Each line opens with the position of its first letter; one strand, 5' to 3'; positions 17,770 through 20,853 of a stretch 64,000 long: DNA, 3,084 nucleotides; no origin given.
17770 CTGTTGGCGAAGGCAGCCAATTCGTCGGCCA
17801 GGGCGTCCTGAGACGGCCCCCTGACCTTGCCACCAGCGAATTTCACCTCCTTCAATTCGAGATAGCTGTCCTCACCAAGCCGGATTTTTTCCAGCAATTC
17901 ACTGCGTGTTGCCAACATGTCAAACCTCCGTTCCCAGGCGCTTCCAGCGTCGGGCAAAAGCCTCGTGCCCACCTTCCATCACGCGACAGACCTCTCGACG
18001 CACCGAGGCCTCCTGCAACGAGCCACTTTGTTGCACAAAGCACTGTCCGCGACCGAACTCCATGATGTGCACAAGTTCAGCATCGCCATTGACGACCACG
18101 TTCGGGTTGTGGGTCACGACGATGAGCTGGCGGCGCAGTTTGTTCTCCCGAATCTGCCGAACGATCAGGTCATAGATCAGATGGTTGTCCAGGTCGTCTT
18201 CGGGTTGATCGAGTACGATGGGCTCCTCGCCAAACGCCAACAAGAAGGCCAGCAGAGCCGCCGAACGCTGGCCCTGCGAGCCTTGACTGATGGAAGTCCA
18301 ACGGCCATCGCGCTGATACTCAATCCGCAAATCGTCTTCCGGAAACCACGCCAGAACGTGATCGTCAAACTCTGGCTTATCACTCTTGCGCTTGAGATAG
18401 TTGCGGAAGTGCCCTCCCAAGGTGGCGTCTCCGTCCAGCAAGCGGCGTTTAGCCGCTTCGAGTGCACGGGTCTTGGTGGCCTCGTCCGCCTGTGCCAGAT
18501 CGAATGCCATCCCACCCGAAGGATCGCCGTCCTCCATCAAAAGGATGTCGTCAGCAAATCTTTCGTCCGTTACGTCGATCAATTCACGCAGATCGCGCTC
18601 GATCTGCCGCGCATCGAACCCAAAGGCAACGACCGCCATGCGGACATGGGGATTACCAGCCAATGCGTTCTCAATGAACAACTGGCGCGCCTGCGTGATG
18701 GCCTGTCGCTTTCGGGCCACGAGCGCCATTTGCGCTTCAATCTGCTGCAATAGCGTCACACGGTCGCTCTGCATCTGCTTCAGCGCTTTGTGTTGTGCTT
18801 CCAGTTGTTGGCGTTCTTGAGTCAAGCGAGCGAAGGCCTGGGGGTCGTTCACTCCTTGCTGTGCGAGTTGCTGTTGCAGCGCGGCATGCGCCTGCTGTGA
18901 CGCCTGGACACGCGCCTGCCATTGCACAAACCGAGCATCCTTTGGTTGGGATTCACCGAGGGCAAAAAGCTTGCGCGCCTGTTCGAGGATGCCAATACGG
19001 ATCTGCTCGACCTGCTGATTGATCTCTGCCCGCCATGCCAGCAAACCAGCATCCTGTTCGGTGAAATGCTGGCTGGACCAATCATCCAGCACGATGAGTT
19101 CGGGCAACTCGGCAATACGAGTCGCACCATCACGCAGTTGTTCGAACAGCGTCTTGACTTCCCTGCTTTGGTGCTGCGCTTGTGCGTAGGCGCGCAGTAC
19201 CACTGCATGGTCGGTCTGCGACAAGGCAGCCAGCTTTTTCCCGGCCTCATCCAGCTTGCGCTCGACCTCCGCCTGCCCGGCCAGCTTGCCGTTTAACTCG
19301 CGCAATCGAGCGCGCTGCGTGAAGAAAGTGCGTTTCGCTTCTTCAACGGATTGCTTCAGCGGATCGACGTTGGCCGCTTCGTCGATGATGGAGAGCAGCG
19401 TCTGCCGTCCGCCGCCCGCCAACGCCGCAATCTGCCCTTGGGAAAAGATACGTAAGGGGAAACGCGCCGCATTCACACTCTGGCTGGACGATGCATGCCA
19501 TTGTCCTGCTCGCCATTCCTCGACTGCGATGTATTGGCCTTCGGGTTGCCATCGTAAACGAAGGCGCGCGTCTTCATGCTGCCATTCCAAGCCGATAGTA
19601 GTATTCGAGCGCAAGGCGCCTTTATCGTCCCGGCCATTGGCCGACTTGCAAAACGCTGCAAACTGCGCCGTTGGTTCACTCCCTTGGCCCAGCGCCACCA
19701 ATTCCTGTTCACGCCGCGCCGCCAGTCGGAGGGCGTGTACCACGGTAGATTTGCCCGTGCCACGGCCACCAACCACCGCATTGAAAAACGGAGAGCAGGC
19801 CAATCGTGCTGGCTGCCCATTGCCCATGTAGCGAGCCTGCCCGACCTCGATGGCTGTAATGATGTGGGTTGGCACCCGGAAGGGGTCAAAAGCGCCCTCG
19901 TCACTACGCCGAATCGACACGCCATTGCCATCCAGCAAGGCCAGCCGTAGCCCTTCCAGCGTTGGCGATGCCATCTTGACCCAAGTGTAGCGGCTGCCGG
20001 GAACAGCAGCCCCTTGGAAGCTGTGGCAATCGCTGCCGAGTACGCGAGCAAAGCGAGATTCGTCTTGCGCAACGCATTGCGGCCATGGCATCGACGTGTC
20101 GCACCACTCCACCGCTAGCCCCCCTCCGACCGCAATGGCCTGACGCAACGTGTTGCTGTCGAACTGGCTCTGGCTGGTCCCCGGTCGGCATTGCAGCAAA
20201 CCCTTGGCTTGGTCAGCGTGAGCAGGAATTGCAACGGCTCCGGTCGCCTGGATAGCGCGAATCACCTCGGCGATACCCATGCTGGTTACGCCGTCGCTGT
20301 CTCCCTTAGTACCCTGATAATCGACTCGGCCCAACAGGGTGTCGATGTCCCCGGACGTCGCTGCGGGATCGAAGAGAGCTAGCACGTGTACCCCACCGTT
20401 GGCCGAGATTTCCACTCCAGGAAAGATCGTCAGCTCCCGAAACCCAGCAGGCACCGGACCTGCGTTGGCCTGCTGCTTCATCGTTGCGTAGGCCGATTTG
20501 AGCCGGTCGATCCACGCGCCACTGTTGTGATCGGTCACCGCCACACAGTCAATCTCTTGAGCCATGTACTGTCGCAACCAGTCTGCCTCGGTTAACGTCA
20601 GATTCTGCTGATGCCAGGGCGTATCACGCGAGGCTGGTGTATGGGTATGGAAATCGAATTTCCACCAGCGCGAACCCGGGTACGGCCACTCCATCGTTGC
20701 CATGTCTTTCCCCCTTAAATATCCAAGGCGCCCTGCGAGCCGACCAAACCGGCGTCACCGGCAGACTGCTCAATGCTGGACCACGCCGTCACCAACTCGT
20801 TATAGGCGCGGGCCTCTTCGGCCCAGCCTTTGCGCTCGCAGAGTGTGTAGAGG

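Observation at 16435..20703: Three-gene insert (Ppl/TrlF-like PHP-SMC ATPase, AlbA_2/HATPase_c_4 protein, DUF1016-N fragment) wedged between the methyltransferase and the DUF499 ATPase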

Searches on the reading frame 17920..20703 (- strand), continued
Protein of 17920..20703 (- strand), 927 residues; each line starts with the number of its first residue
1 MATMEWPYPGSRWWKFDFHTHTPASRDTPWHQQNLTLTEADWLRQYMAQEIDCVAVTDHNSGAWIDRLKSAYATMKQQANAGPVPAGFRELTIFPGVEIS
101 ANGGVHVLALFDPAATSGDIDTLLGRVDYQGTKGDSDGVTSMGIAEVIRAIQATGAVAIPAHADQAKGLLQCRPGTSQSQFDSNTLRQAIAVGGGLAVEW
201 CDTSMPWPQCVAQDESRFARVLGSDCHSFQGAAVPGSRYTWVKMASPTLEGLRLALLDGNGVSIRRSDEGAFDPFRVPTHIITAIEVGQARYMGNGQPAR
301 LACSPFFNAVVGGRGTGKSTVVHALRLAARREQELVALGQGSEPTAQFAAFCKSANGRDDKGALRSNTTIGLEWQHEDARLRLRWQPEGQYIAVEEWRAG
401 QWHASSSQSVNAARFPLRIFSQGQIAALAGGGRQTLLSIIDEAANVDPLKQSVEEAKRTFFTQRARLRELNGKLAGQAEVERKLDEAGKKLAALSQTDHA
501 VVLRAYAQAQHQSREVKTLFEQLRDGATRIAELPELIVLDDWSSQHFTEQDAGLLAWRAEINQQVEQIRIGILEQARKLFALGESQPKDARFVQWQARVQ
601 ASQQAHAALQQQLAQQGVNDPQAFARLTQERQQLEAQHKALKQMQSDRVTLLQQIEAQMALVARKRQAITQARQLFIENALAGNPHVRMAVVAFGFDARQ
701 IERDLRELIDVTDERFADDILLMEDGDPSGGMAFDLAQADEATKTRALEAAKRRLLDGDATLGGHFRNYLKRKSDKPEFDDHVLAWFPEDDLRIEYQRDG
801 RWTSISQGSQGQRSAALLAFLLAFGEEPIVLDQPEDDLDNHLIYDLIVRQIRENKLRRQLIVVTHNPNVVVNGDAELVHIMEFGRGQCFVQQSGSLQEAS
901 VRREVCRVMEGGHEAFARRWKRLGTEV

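Call 86: find_encoding_contigs(protein=P0121, flank=9000, max_places=2)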
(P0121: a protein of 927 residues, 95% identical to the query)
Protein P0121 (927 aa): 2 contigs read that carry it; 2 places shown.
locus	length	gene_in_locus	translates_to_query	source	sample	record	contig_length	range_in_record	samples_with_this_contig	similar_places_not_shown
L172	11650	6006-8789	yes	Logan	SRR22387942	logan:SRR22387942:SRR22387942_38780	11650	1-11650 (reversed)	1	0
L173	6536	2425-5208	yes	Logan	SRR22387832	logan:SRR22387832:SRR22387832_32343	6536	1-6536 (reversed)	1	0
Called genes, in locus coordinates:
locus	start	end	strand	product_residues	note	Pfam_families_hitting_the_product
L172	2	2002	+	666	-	?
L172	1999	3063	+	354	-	-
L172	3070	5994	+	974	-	PF06634:DUF1156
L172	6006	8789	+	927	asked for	PF02463:SMC_N (faint), PF13304:AAA_21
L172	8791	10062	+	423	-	PF04326:SLFN_AlbA_2, PF13749:HATPase_c_4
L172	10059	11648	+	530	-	?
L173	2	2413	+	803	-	?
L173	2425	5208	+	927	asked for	PF02463:SMC_N (faint), PF13304:AAA_21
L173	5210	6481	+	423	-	PF04326:SLFN_AlbA_2, PF13749:HATPase_c_4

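Call 100: predict_structure(alignment_id=A2)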
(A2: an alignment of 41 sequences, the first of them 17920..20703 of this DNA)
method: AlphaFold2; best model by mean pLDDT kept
length: 927 residues; sequences in the alignment: 41
mean_pLDDT: 75.6   pTM: 0.56
mean pLDDT of the five models: 75.6, 74.5, 71.0, 66.2, 65.5
residues with pLDDT >= 90: 181; 70-90: 499; 50-70: 111; < 50: 136
segments of 3 or more residues with pLDDT < 50: 1-14, 221-275, 313-316, 867-927
pLDDT, mean of each block of 10 residues (from residue 1): 31 54 73 80 78 73 86 89 76 85 80 86 86 66 88 81 61 83 84 68 73 72 35 36 33 31 34 60 83 65 73 56 85 71 75 71 78 89 80 83 88 85 79 86 90 95 94 90 89 75 83 85 86 83 77 86 91 91 88 90 87 80 83 88 92 94 94 92 83 90 91 85 89 91 88 87 88 88 93 86 85 83 85 63 64 66 59 33 36 37 42 42 35
secondary structure, 60 per line:
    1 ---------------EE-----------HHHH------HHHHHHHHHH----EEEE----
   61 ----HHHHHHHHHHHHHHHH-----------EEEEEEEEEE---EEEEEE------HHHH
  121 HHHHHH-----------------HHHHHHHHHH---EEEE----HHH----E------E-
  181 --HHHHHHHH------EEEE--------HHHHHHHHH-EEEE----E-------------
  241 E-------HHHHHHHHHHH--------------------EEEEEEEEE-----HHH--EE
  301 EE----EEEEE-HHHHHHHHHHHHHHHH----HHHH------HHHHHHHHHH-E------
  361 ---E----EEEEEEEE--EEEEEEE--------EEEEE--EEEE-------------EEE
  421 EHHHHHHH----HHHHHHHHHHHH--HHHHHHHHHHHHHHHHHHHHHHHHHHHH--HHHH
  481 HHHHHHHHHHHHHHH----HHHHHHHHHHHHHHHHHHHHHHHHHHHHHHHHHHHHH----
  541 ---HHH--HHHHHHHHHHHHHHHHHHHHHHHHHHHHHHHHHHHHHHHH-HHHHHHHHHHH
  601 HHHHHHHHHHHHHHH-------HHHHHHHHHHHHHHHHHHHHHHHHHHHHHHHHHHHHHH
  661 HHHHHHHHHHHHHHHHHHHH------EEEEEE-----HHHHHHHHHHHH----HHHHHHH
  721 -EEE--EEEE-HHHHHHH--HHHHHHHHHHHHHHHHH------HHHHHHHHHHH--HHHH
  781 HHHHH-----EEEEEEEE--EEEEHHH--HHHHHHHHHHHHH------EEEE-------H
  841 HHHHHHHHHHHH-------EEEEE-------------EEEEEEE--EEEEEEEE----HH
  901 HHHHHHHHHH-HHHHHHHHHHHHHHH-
elements in order (helices of 4 or more, strands of 3 or more residues): H29-32 H39-48 E53-56 H65-80 E92-101 E105-110 H117-126 H144-153 E157-160 H183-190 E197-200 H209-217 E219-222 H249-259 E280-288 E299-302 E307-311 H313-328 H333-336 H343-352 E369-376 E379-385 E394-398 E401-404 E418-421 H422-428 H433-444 H447-474 H477-495 H500-536 H549-588 H590-615 H623-680 E687-692 H698-709 H714-720 E722-724 E727-730 H732-738 H741-757 H764-774 H777-785 E791-798 E801-804 H810-822 E829-832 H840-852 E860-864 E878-884 E887-894 H899-910 H912-926

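Call 102: fold_search(model_id=the predicted structure, library=pdb)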
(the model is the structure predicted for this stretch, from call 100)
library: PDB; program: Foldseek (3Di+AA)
matches with E <= 10: 863; with E <= 0.001: 48
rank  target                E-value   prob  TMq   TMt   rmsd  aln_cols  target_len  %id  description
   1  7nyw_A                2.9e-10  1.00  0.25  0.32  27.7       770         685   13  Cryo-EM structure of the MukBEF-MatP-DNA head module (released 2021-07-07)
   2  5xei                  4.7e-10  1.00  0.29  0.47  24.4       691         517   13  Crystal structure of the Smc head domain with a coiled coil and joint derived from Pyrococcus yayanosii (released 2017-06-07)
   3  8as8_A                1.8e-09  1.00  0.21  0.29  22.0       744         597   12  E. coli Wadjet JetABC monomer (released 2022-12-14)
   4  9qxx_B                2.2e-09  1.00  0.18  0.22  41.6       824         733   13  JetABC DNA loaded state dimer (released 2025-10-01)
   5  8dk2_D                2.7e-09  1.00  0.17  0.21  44.3       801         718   13  CryoEM structure of Pseudomonas aeruginosa PA14 JetABC in an unclamped state trapped in ATP dependent dimeric form (released 2022-10-05)
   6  8q72_A                3.9e-09  1.00  0.18  0.21  42.6       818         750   13  E. coli plasmid-borne JetABCD(E248A) core in a cleavage-competent state (released 2024-01-31)
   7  9qxt_A                7.7e-09  1.00  0.20  0.23  40.9       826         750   12  E. coli JetABC dimer in the DNA boarding-holding state (released 2025-10-01)
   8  9qxu_A                1.5e-08  1.00  0.19  0.22  41.0       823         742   13  JetABC DNA loaded state monomer (open) (released 2025-10-01)
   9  9qxu_B                1.8e-08  1.00  0.17  0.21  41.6       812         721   14  JetABC DNA loaded state monomer (open) (released 2025-10-01)
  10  9qxx_A                4.0e-08  1.00  0.17  0.21  42.0       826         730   13  JetABC DNA loaded state dimer (released 2025-10-01)
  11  7nyw_B                7.0e-08  1.00  0.21  0.22  37.9       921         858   12  Cryo-EM structure of the MukBEF-MatP-DNA head module (released 2021-07-07)
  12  9q9h_A                1.4e-07  1.00  0.23  0.39  19.4       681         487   10  Cryo-EM structure of human Mre11-Rad50 complex bound to DNA (released 2025-10-01)
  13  9f5w_B                3.2e-07  1.00  0.26  0.40  27.2       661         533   11  Human condensin II - M18BP1 complex (released 2025-07-02)
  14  7zr1_C                4.8e-07  1.00  0.17  0.20  82.4       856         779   13  Chaetomium thermophilum Mre11-Rad50-Nbs1 complex bound to ATPyS (composite structure) (released 2023-01-11)
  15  9q9k_A                5.8e-07  1.00  0.22  0.38  16.7       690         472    9  Cryo-EM structure of human Mre11-Rad50 (MR) complex bound to DNA and telomeric factor TRF2 fragment (438-542) (released 2025-10-01)
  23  9etk                  6.3e-06  1.00  0.15  0.43  11.7       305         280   17  Crystal structure of Vibrio cholerae RNase AM (released 2024-09-11)
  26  7ug9                  1.8e-05  1.00  0.15  0.55   5.5       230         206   19  Crystal structure of RNase AM PHP domain (released 2022-08-31)
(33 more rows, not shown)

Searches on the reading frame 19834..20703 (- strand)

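Call 83: search_protein_families(library=pfam, proteins=[window:19834-20703:-], max_evalue=10)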
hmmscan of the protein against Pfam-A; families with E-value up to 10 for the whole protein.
window:19834-20703:- (290 aa): 1 family
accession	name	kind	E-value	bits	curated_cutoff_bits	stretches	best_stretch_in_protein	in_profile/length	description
PF17281.7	DUF5346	-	0.061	13.9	27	1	189-214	12-37/102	Family of unknown function (DUF5346)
